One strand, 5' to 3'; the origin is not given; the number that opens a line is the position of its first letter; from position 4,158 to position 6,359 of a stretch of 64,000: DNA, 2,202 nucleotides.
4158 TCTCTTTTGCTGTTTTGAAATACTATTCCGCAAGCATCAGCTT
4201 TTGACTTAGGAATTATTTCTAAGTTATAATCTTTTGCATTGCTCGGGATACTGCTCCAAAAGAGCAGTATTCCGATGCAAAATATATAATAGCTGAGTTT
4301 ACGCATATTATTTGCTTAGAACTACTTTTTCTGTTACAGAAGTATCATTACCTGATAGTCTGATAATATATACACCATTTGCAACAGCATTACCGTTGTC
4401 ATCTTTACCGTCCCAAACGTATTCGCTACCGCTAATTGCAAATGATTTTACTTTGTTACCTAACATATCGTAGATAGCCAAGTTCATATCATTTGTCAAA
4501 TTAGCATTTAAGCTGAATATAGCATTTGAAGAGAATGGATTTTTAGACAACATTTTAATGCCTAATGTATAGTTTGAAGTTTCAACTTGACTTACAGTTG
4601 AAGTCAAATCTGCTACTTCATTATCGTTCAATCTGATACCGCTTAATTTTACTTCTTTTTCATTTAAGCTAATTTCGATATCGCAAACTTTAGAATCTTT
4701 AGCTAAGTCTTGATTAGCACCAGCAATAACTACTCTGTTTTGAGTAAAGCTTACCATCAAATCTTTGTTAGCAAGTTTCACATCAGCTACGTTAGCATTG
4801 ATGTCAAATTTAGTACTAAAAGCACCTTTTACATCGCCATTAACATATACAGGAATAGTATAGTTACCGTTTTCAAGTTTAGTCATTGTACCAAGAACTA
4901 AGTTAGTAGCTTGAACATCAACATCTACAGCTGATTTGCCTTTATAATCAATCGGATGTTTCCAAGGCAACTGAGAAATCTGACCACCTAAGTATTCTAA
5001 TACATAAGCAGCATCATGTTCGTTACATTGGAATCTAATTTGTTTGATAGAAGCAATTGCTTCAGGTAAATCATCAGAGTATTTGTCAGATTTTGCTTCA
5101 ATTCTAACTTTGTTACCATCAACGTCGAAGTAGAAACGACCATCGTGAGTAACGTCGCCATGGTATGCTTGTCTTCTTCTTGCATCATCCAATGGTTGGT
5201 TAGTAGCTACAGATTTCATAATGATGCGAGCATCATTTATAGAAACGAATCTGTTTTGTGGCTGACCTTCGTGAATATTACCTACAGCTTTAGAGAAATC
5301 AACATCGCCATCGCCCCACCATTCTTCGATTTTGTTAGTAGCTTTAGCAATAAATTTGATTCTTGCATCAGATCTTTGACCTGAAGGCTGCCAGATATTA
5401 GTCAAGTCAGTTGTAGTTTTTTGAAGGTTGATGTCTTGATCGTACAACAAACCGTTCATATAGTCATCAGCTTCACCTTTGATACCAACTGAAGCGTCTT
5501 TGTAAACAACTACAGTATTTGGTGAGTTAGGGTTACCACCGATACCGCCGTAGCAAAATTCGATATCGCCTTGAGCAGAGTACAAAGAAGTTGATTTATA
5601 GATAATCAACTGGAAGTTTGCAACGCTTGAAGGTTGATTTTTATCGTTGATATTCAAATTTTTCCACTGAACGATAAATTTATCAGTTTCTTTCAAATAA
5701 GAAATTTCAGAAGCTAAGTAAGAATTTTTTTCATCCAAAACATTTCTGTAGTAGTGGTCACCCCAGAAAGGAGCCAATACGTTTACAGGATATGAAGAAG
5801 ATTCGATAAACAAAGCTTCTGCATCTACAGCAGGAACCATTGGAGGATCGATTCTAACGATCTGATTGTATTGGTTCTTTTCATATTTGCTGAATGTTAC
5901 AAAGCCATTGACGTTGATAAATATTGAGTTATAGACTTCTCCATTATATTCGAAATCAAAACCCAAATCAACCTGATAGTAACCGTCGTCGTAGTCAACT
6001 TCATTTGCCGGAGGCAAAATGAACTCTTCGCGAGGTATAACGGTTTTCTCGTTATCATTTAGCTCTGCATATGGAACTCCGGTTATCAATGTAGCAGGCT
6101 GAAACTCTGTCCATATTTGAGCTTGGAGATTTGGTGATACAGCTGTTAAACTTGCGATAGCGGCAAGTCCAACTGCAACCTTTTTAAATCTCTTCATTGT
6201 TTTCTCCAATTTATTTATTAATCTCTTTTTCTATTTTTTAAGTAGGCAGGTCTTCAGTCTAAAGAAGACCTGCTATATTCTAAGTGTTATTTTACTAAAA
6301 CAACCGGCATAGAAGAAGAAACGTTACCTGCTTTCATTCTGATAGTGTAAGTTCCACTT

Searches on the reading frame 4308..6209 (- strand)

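Call 7: search_protein_families(library=pfam, proteins=[window:4308-6209:-], max_evalue=0.001)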
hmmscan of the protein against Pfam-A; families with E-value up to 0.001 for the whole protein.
window:4308-6209:- (633 aa): 3 families
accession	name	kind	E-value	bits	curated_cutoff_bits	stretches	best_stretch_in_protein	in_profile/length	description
PF13860.13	FlgD_ig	-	5.5e-07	29.9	27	1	575-622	25-77/79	FlgD Ig-like domain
PF13585.12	CHU_C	-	0.00011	22.7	27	1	556-620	9-72/86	CHU_C Type IX secretion signal domain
PF18962.6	Por_Secre_tail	-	0.00015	22.5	27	1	557-630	4-74/75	Secretion system C-terminal sorting domain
